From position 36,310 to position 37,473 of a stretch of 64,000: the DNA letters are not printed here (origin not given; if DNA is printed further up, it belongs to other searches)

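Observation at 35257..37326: Reverse-order cyanophycin-synthetase-like architecture: Mur-ligase (FolC/CapB-like) domain followed by an ATP-grasp domain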

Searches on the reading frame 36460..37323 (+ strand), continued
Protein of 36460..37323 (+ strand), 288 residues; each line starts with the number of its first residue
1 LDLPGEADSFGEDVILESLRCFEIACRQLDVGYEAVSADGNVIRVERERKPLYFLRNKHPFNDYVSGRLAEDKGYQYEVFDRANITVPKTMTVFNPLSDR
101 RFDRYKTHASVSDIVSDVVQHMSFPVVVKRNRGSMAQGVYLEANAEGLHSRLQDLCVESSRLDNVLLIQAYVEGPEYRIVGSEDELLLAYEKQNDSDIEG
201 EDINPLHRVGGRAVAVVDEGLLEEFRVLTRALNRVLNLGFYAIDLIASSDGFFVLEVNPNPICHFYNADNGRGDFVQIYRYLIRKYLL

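Call 46: search_protein_families(library=ncbifam, proteins=[P0127, P0128, P0129, P0130, P0133, P0136, P0139, P0145, P0164, P0167], max_evalue=0.001)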
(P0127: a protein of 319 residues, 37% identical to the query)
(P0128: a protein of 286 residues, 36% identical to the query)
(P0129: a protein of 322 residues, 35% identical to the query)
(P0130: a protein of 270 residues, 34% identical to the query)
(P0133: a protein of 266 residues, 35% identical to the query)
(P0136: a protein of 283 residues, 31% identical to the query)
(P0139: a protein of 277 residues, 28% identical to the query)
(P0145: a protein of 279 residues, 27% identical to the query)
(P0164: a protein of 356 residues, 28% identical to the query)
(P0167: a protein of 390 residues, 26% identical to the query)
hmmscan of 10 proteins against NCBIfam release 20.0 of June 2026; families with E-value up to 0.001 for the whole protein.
P0127 (319 aa): 10 families
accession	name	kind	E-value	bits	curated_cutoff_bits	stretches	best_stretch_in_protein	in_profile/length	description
TIGR00768.1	rimK_fam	subfamily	2.2e-11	43.7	143.4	1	70-266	84-256/276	RimK family alpha-L-glutamate ligase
NF053643.1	Ddl_archaea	equivalog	9.7e-09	34.7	500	1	69-270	102-277/367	putative pseudomurein biosynthesis ATP-grasp protein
NF002378.0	PRK01372.1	subfamily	2.6e-08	33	243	1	105-265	125-271/305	D-alanine--D-alanine ligase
NF040720.1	MptN_Meth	equivalog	3e-07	29.8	350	1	111-267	124-271/291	tetrahydromethanopterin:alpha-L-glutamate ligase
TIGR01205.1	D_ala_D_alaTIGR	subfamily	3.4e-07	29.6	245.65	1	115-266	138-288/318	D-alanine--D-alanine ligase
NF002527.0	PRK01966.1-3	equivalog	2.4e-06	27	310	1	117-267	149-300/332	D-alanine--D-alanine ligase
TIGR02144.1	LysX_arch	equivalog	5.9e-06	25.6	275.6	1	115-265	113-254/281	lysine biosynthesis protein LysX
NF011169.0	PRK14571.1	equivalog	9.5e-06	25.2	404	1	108-265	108-265/300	D-alanyl-alanine synthetase A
NF000091.3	D_ala_D_ser_VanG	exception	0.00036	19.5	495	1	67-267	129-315/344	D-alanine--D-serine ligase VanG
TIGR02291.1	rimK_rel_E_lig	hypoth_equivalog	0.00054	19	314.2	1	226-269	231-274/317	alpha-L-glutamate ligase-like protein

P0128 (286 aa): 8 families
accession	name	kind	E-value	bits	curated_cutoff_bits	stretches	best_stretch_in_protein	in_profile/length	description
TIGR00768.1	rimK_fam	subfamily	2e-16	60.2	143.4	1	57-259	76-255/276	RimK family alpha-L-glutamate ligase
TIGR02144.1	LysX_arch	equivalog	4e-10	39.3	275.6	1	58-258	77-253/281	lysine biosynthesis protein LysX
NF009402.0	PRK12767.1-1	equivalog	1e-07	31.1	218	1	58-168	105-195/329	carbamoyl phosphate synthase-like protein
NF053643.1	Ddl_archaea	equivalog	7.5e-06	25.2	500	1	62-261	100-274/367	putative pseudomurein biosynthesis ATP-grasp protein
TIGR01205.1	D_ala_D_alaTIGR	subfamily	8.4e-06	25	245.65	1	61-259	99-287/318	D-alanine--D-alanine ligase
NF040720.1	MptN_Meth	equivalog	9e-06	25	350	1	154-261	171-271/291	tetrahydromethanopterin:alpha-L-glutamate ligase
NF002378.0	PRK01372.1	subfamily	1.2e-05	24.2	243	1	61-259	93-271/305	D-alanine--D-alanine ligase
NF011169.0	PRK14571.1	equivalog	0.00029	20.3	404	1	97-173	102-177/300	D-alanyl-alanine synthetase A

P0129 (322 aa): 26 families (the best 25 are shown)
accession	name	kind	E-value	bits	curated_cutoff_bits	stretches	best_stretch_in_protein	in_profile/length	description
TIGR00768.1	rimK_fam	subfamily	3.8e-16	59.3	143.4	1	53-260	75-260/276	RimK family alpha-L-glutamate ligase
TIGR02144.1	LysX_arch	equivalog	3.7e-11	42.7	275.6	1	101-277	108-276/281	lysine biosynthesis protein LysX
TIGR01205.1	D_ala_D_alaTIGR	subfamily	1.2e-10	40.8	245.65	1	62-255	103-287/318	D-alanine--D-alanine ligase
TIGR04443.1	F420_CofF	equivalog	4e-10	39.2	300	1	104-263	117-266/283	coenzyme gamma-F420-2:alpha-L-glutamate ligase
NF002378.0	PRK01372.1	subfamily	4.6e-10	38.7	243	1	62-255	97-271/305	D-alanine--D-alanine ligase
NF040720.1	MptN_Meth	equivalog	5.9e-09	35.4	350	1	102-263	123-277/291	tetrahydromethanopterin:alpha-L-glutamate ligase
NF002563.0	PRK02186.1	subfamily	2.6e-07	29.3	625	1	53-172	95-197/890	argininosuccinate lyase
NF002526.0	PRK01966.1-2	equivalog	3.3e-07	29.5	449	1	65-290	135-346/362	D-alanine--D-alanine ligase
NF000091.3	D_ala_D_ser_VanG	exception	2.7e-06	26.5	495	1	58-168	128-223/344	D-alanine--D-serine ligase VanG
NF010623.0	PRK14016.1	subfamily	7.8e-06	24.3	877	1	10-183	161-315/871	cyanophycin synthetase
NF011170.0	PRK14572.1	equivalog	9.1e-06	25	489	1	88-169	146-222/351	D-alanyl-alanine synthetase A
NF002529.0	PRK01966.1-5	equivalog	2.1e-05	23.6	472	1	97-290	147-335/348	D-alanine--D-alanine ligase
NF002528.0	PRK01966.1-4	subfamily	2.8e-05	23.1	262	1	60-176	136-243/366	D-alanine--D-alanine ligase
NF009402.0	PRK12767.1-1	equivalog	3.7e-05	22.7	218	1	98-164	130-194/329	carbamoyl phosphate synthase-like protein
NF011169.0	PRK14571.1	equivalog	4e-05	23.1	404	1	57-174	87-181/300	D-alanyl-alanine synthetase A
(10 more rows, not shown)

P0130 (270 aa): 17 families
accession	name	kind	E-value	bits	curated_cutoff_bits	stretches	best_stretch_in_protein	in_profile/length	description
TIGR00768.1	rimK_fam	subfamily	4e-15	55.9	143.4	1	52-246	76-258/276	RimK family alpha-L-glutamate ligase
NF002378.0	PRK01372.1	subfamily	5e-10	38.6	243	1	56-243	93-271/305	D-alanine--D-alanine ligase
TIGR02144.1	LysX_arch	equivalog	4.3e-09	35.9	275.6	1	53-243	77-254/281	lysine biosynthesis protein LysX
NF002688.0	PRK02471.1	equivalog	1e-08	34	425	1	12-174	437-586/756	bifunctional glutamate--cysteine ligase GshA/glutathione synthetase GshB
TIGR01205.1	D_ala_D_alaTIGR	subfamily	5.9e-08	32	245.65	1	55-244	98-288/318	D-alanine--D-alanine ligase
NF053643.1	Ddl_archaea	equivalog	8e-08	31.6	500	1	57-246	100-275/367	putative pseudomurein biosynthesis ATP-grasp protein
NF000091.3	D_ala_D_ser_VanG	exception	2.7e-07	29.7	495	1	55-251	127-321/344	D-alanine--D-serine ligase VanG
TIGR04443.1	F420_CofF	equivalog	5.5e-07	28.9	300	1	63-245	92-260/283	coenzyme gamma-F420-2:alpha-L-glutamate ligase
NF040720.1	MptN_Meth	equivalog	1.5e-06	27.5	350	1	60-244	98-270/291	tetrahydromethanopterin:alpha-L-glutamate ligase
NF009405.0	PRK12767.1-4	equivalog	2.7e-06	26.6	390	1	59-167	108-191/320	carbamoyl phosphate synthase-like protein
NF002563.0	PRK02186.1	subfamily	9.6e-05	20.8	625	1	57-167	101-194/890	argininosuccinate lyase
NF009403.0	PRK12767.1-2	equivalog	0.00017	20.9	286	1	59-216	103-242/342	carbamoyl phosphate synthase-like protein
NF009402.0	PRK12767.1-1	equivalog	0.00017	20.5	218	1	60-162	112-194/329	carbamoyl phosphate synthase-like protein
NF002527.0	PRK01966.1-3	equivalog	0.00028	20.2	310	0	103-244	145-299/332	D-alanine--D-alanine ligase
TIGR04185.1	ATPgraspMvdC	equivalog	0.00046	19.4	425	1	44-242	104-294/318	MvdC family ATP-grasp ribosomal peptide maturase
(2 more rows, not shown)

P0133 (266 aa): 10 families
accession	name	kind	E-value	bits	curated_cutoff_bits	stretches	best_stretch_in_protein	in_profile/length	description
TIGR00768.1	rimK_fam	subfamily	4.9e-17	62.2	143.4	1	54-240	77-256/276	RimK family alpha-L-glutamate ligase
TIGR02144.1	LysX_arch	equivalog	3.1e-08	33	275.6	1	59-239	82-254/281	lysine biosynthesis protein LysX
NF002688.0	PRK02471.1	equivalog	1.9e-07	29.9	425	0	16-170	441-581/756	bifunctional glutamate--cysteine ligase GshA/glutathione synthetase GshB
NF053643.1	Ddl_archaea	equivalog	2.6e-06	26.7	500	1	59-241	101-274/367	putative pseudomurein biosynthesis ATP-grasp protein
NF002378.0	PRK01372.1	subfamily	4.2e-06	25.7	243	1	57-239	93-271/305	D-alanine--D-alanine ligase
NF040720.1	MptN_Meth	equivalog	8.5e-06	25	350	1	151-240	172-270/291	tetrahydromethanopterin:alpha-L-glutamate ligase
NF009402.0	PRK12767.1-1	equivalog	5.8e-05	22.1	218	1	61-166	112-197/329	carbamoyl phosphate synthase-like protein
NF002563.0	PRK02186.1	subfamily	7.9e-05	21.1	625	1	59-169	102-195/890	argininosuccinate lyase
NF002527.0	PRK01966.1-3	equivalog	0.00019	20.8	310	0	98-173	137-212/332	D-alanine--D-alanine ligase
NF009405.0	PRK12767.1-4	equivalog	0.00086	18.4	390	0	60-169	108-192/320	carbamoyl phosphate synthase-like protein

P0136 (283 aa): 8 families
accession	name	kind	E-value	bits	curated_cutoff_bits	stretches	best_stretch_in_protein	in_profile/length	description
TIGR00768.1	rimK_fam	subfamily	2.1e-12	47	143.4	1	53-256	75-255/276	RimK family alpha-L-glutamate ligase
TIGR02144.1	LysX_arch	equivalog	8.2e-08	31.7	275.6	1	55-256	77-254/281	lysine biosynthesis protein LysX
NF009402.0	PRK12767.1-1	equivalog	5.3e-07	28.8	218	1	54-166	104-195/329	carbamoyl phosphate synthase-like protein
NF002378.0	PRK01372.1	subfamily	1.3e-06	27.3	243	1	60-256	95-271/305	D-alanine--D-alanine ligase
NF053643.1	Ddl_archaea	equivalog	2.1e-06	27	500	1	59-258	100-274/367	putative pseudomurein biosynthesis ATP-grasp protein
NF040720.1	MptN_Meth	equivalog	8.6e-06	25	350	1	153-257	172-270/291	tetrahydromethanopterin:alpha-L-glutamate ligase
TIGR01205.1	D_ala_D_alaTIGR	subfamily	3.4e-05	23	245.65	1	59-257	100-288/318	D-alanine--D-alanine ligase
TIGR00877.1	purD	equivalog_domain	0.00017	20.5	288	1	93-176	117-204/425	phosphoribosylamine--glycine ligase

P0139 (277 aa): 15 families
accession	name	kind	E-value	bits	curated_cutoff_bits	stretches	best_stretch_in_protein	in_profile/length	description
TIGR00768.1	rimK_fam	subfamily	4.5e-14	52.5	143.4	1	40-261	75-267/276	RimK family alpha-L-glutamate ligase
NF002527.0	PRK01966.1-3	equivalog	7.4e-06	25.4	310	0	80-174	128-216/332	D-alanine--D-alanine ligase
NF002529.0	PRK01966.1-5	equivalog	2.2e-05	23.6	472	0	86-146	144-204/348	D-alanine--D-alanine ligase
TIGR01205.1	D_ala_D_alaTIGR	subfamily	2.5e-05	23.4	245.65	1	86-252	123-290/318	D-alanine--D-alanine ligase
TIGR01380.1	glut_syn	equivalog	2.7e-05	23.3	299.05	1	110-246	155-282/312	glutathione synthase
TIGR04443.1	F420_CofF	equivalog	2.7e-05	23.3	300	1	39-255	79-264/283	coenzyme gamma-F420-2:alpha-L-glutamate ligase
TIGR02144.1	LysX_arch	equivalog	3.1e-05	23.2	275.6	1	97-271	111-276/281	lysine biosynthesis protein LysX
NF003573.0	PRK05246.1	equivalog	5.5e-05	22.1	272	1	109-246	155-283/316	glutathione synthase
NF002378.0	PRK01372.1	subfamily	6.5e-05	21.8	243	0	97-252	124-274/305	D-alanine--D-alanine ligase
NF053643.1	Ddl_archaea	equivalog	6.7e-05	22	500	1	95-255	122-278/367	putative pseudomurein biosynthesis ATP-grasp protein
NF009402.0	PRK12767.1-1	equivalog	0.00012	21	218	1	93-167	133-203/329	carbamoyl phosphate synthase-like protein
TIGR02068.2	cya_phycin_syn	equivalog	0.00013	20.1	850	1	95-190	235-327/862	cyanophycin synthetase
NF011170.0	PRK14572.1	equivalog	0.00016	20.9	489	0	93-252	157-318/351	D-alanyl-alanine synthetase A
NF002526.0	PRK01966.1-2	equivalog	0.00045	19.2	449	0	93-144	162-213/362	D-alanine--D-alanine ligase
NF012214.1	D_ala_D_ser_VanC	exception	0.00079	18.7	650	0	230-276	296-343/350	D-alanine--D-serine ligase VanC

P0145 (279 aa): 15 families
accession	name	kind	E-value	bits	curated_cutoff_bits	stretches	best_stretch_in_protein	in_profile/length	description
TIGR00768.1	rimK_fam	subfamily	1.1e-16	61.1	143.4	1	56-250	85-258/276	RimK family alpha-L-glutamate ligase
NF040720.1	MptN_Meth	equivalog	7e-09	35.2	350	1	109-250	137-272/291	tetrahydromethanopterin:alpha-L-glutamate ligase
NF002378.0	PRK01372.1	subfamily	1.3e-08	33.9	243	1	74-247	103-271/305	D-alanine--D-alanine ligase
TIGR02144.1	LysX_arch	equivalog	1.7e-08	33.9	275.6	1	55-257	84-264/281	lysine biosynthesis protein LysX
NF053643.1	Ddl_archaea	equivalog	1.9e-07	30.4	500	1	74-254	109-279/367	putative pseudomurein biosynthesis ATP-grasp protein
TIGR01205.1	D_ala_D_alaTIGR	subfamily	4.7e-06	25.8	245.65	1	77-247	112-287/318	D-alanine--D-alanine ligase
NF009402.0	PRK12767.1-1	equivalog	1.3e-05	24.2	218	1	75-245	119-274/329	carbamoyl phosphate synthase-like protein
TIGR01380.1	glut_syn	equivalog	2.2e-05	23.6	299.05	1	109-244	155-282/312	glutathione synthase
NF003573.0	PRK05246.1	equivalog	2.4e-05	23.3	272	1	108-244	155-283/316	glutathione synthase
NF047900.1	AspMetLigLdmS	equivalog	3.6e-05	22.7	475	1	102-244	154-295/383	L-aspartate--L-methionine ligase LdmS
NF011169.0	PRK14571.1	equivalog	0.00012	21.6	404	1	52-246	89-264/300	D-alanyl-alanine synthetase A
TIGR04187.1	GRASP_SAV_5884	subfamily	0.00019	20.7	350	1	151-255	198-298/312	ATP-grasp ribosomal peptide maturase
NF002527.0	PRK01966.1-3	equivalog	0.00041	19.6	310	0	89-247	136-298/332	D-alanine--D-alanine ligase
TIGR04184.1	ATPgraspMvdD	equivalog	0.0007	18.9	475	0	52-256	117-304/321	MvdD family ATP-grasp ribosomal peptide maturase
NF006406.0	PRK08654.1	equivalog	0.0009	17.9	739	0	96-160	141-206/499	acetyl-CoA carboxylase biotin carboxylase subunit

P0164 (356 aa): 13 families
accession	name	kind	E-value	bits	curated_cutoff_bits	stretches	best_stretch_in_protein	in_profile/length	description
TIGR00768.1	rimK_fam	subfamily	7.3e-10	38.7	143.4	1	177-336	110-261/276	RimK family alpha-L-glutamate ligase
NF002378.0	PRK01372.1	subfamily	8.7e-07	27.9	243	1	178-333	125-274/305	D-alanine--D-alanine ligase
TIGR01205.1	D_ala_D_alaTIGR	subfamily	5.3e-06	25.6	245.65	1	175-333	133-290/318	D-alanine--D-alanine ligase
TIGR02144.1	LysX_arch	equivalog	5.8e-06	25.6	275.6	1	179-336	112-260/281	lysine biosynthesis protein LysX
NF040720.1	MptN_Meth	equivalog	1.3e-05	24.4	350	1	192-333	138-272/291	tetrahydromethanopterin:alpha-L-glutamate ligase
NF000093.1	D_ala_D_ser_VanN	exception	3.5e-05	23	700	1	178-334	159-314/343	D-alanine--D-serine ligase VanN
NF000207.3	D_ala_D_ser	equivalog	8.6e-05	21.8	520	1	182-335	162-314/342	D-alanine--D-serine ligase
NF002563.0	PRK02186.1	subfamily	9.2e-05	20.8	625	1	136-246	104-194/890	argininosuccinate lyase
NF000091.3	D_ala_D_ser_VanG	exception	0.00034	19.6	495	1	177-334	161-317/344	D-alanine--D-serine ligase VanG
TIGR02068.2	cya_phycin_syn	equivalog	0.00034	18.7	850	0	178-272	237-325/862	cyanophycin synthetase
NF002529.0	PRK01966.1-5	equivalog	0.00059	18.9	472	0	168-334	145-310/348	D-alanine--D-alanine ligase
NF010623.0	PRK14016.1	subfamily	0.00083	17.6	877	0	176-273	236-327/871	cyanophycin synthetase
NF002528.0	PRK01966.1-4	subfamily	0.0009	18.1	262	0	171-220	167-215/366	D-alanine--D-alanine ligase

P0167 (390 aa): 7 families
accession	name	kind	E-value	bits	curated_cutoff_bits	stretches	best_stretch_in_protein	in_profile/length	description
TIGR00768.1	rimK_fam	subfamily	9.8e-13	48.1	143.4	1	128-344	67-260/276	RimK family alpha-L-glutamate ligase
TIGR04443.1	F420_CofF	equivalog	7.1e-07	28.5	300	1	186-341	116-260/283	coenzyme gamma-F420-2:alpha-L-glutamate ligase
NF003573.0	PRK05246.1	equivalog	5.9e-06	25.3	272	1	199-325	155-277/316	glutathione synthase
TIGR01380.1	glut_syn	equivalog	3.3e-05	23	299.05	1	200-323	155-274/312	glutathione synthase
NF009110.0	PRK12458.1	subfamily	0.00024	20.2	408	1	187-325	157-295/349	glutathione synthetase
NF009403.0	PRK12767.1-2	equivalog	0.00035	19.9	286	1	92-225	51-170/342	carbamoyl phosphate synthase-like protein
TIGR01205.1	D_ala_D_alaTIGR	subfamily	0.00047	19.2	245.65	0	182-342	130-290/318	D-alanine--D-alanine ligase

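Call 47: find_encoding_contigs(protein=P0133, flank=8000, max_places=3)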
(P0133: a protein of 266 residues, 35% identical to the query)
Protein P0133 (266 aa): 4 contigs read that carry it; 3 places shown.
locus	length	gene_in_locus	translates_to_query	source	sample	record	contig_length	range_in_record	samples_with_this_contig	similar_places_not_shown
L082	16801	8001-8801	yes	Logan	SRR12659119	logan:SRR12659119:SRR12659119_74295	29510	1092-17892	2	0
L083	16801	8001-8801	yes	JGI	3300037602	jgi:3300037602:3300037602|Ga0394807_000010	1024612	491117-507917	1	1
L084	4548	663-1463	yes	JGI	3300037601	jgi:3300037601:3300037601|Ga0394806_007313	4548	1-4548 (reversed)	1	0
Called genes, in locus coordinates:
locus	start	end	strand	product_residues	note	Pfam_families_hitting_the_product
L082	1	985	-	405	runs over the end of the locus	PF22694:CtpB_N-like, PF00595:PDZ, PF13180:PDZ_2, PF17820:PDZ_6, PF03572:Peptidase_S41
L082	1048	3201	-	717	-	PF00580:UvrD-helicase, PF13245:AAA_19, PF13361:UvrD_C, PF13538:UvrD_C_2, PF21196:PcrA_UvrD_tudor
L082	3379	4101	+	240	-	PF01479:S4, PF01728:FtsJ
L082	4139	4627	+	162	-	PF00085:Thioredoxin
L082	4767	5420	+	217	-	PF00923:TAL_FSA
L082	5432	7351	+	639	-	PF00456:Transketolase_N, PF13292:DXP_synthase_N, PF00676:E1_dh, PF02779:Transket_pyr, PF02780:Transketolase_C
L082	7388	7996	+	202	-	PF00081:Sod_Fe_N, PF02777:Sod_Fe_C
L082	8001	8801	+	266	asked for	PF08443:RimK, PF07478:Dala_Dala_lig_C (faint)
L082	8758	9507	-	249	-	PF20772:TACO1_YebC_N, PF01709:Transcrip_reg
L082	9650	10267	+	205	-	PF01726:LexA_DNA_bind, PF00717:Peptidase_S24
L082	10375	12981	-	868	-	PF01624:MutS_I, PF05188:MutS_II (faint), PF05192:MutS_III, PF05190:MutS_IV, PF00488:MutS_V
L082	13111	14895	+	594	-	PF02518:HATPase_c (weak), PF13589:HATPase_c_3, PF01119:DNA_mis_repair, PF08676:MutL_C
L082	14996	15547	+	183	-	PF01250:Ribosomal_S6, PF01084:Ribosomal_S18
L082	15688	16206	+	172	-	-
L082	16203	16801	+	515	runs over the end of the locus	-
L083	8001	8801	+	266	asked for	PF08443:RimK, PF07478:Dala_Dala_lig_C (faint)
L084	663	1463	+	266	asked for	PF08443:RimK, PF07478:Dala_Dala_lig_C (faint)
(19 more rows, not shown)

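Call 48: find_encoding_contigs(protein=P0127, flank=8000, max_places=3)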
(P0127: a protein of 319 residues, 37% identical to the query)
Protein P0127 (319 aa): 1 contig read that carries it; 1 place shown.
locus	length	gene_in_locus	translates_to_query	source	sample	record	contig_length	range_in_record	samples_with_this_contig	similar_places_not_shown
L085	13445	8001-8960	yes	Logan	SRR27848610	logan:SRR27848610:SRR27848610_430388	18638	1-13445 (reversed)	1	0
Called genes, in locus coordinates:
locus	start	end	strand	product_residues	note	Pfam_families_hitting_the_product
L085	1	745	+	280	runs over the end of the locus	PF07934:OGG_N, PF00730:HhH-GPD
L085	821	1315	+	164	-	PF00085:Thioredoxin, PF13899:Thioredoxin_7 (weak), PF13098:Thioredoxin_2 (weak)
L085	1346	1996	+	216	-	PF00923:TAL_FSA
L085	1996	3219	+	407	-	PF00342:PGI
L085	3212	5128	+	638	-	PF13292:DXP_synthase_N (weak), PF00456:Transketolase_N, PF00676:E1_dh, PF09364:XFP_N (faint), PF02779:Transket_pyr, PF02780:Transketolase_C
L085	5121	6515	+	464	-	PF01210:NAD_Gly3P_dh_N (faint), PF01488:Shikimate_DH (weak), PF02737:3HCDH_N (weak), PF03446:NAD_binding_2, PF03807:F420_oxidored (weak), PF00393:6PGD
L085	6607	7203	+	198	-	PF00081:Sod_Fe_N, PF02777:Sod_Fe_C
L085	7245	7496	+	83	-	PF26604:CBU_0592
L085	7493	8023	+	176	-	-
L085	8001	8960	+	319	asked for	PF14398:ATPgrasp_YheCD (faint), PF08443:RimK, PF07478:Dala_Dala_lig_C, PF14397:ATPgrasp_ST (weak)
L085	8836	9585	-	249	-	PF20772:TACO1_YebC_N, PF01709:Transcrip_reg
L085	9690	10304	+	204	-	PF01726:LexA_DNA_bind, PF00717:Peptidase_S24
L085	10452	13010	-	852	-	PF01624:MutS_I, PF05188:MutS_II, PF05192:MutS_III, PF05190:MutS_IV, PF00488:MutS_V, PF27441:MutS_C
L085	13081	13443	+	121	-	?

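Call 49: find_encoding_contigs(protein=P0128, flank=8000, max_places=2)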
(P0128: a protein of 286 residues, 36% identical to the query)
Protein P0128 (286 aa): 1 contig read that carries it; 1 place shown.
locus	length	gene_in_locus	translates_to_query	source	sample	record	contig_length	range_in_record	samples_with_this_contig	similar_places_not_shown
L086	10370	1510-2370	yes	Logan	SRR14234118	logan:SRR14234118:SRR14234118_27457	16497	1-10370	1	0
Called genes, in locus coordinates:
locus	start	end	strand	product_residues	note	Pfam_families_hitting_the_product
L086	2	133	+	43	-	?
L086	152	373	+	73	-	-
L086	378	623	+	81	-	PF26604:CBU_0592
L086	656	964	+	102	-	-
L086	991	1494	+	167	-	-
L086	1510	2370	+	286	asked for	PF02655:ATP-grasp_3 (faint), PF08443:RimK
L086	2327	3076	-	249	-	PF20772:TACO1_YebC_N, PF01709:Transcrip_reg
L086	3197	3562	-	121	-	-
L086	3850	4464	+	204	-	PF01726:LexA_DNA_bind, PF00717:Peptidase_S24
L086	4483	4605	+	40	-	-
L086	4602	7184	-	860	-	PF01624:MutS_I, PF05188:MutS_II, PF05192:MutS_III, PF05190:MutS_IV, PF00488:MutS_V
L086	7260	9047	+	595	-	PF02518:HATPase_c (weak), PF13589:HATPase_c_3, PF01119:DNA_mis_repair, PF08676:MutL_C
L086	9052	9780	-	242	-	-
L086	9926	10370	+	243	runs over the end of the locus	PF01978:TrmB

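Call 50: find_encoding_contigs(protein=P0134, flank=8000, max_places=2)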
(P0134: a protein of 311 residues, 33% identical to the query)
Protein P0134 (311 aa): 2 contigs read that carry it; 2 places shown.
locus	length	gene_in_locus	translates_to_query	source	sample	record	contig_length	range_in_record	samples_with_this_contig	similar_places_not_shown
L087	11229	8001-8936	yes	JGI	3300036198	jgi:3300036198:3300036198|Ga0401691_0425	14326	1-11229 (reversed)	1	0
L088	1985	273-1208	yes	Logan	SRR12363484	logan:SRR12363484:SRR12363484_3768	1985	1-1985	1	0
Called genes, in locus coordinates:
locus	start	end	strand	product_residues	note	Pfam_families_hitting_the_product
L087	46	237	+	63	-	-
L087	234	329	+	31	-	-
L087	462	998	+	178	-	PF13098:Thioredoxin_2 (faint), PF00085:Thioredoxin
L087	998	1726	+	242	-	PF13386:DsbD_2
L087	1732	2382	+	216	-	PF00923:TAL_FSA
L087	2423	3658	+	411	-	PF00342:PGI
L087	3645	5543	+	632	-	PF00456:Transketolase_N, PF13292:DXP_synthase_N (faint), PF00676:E1_dh, PF02775:TPP_enzyme_C (weak), PF02779:Transket_pyr, PF02780:Transketolase_C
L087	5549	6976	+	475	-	PF03446:NAD_binding_2, PF00393:6PGD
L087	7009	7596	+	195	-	PF00081:Sod_Fe_N, PF02777:Sod_Fe_C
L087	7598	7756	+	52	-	-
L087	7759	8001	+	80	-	PF26604:CBU_0592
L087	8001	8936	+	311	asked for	PF02655:ATP-grasp_3 (weak), PF08443:RimK, PF07478:Dala_Dala_lig_C, PF14398:ATPgrasp_YheCD (faint)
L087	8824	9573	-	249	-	PF20772:TACO1_YebC_N, PF01709:Transcrip_reg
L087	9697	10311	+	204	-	PF01726:LexA_DNA_bind, PF00717:Peptidase_S24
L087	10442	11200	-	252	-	PF00488:MutS_V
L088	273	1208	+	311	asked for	PF02655:ATP-grasp_3 (weak), PF08443:RimK, PF07478:Dala_Dala_lig_C, PF14398:ATPgrasp_YheCD (faint)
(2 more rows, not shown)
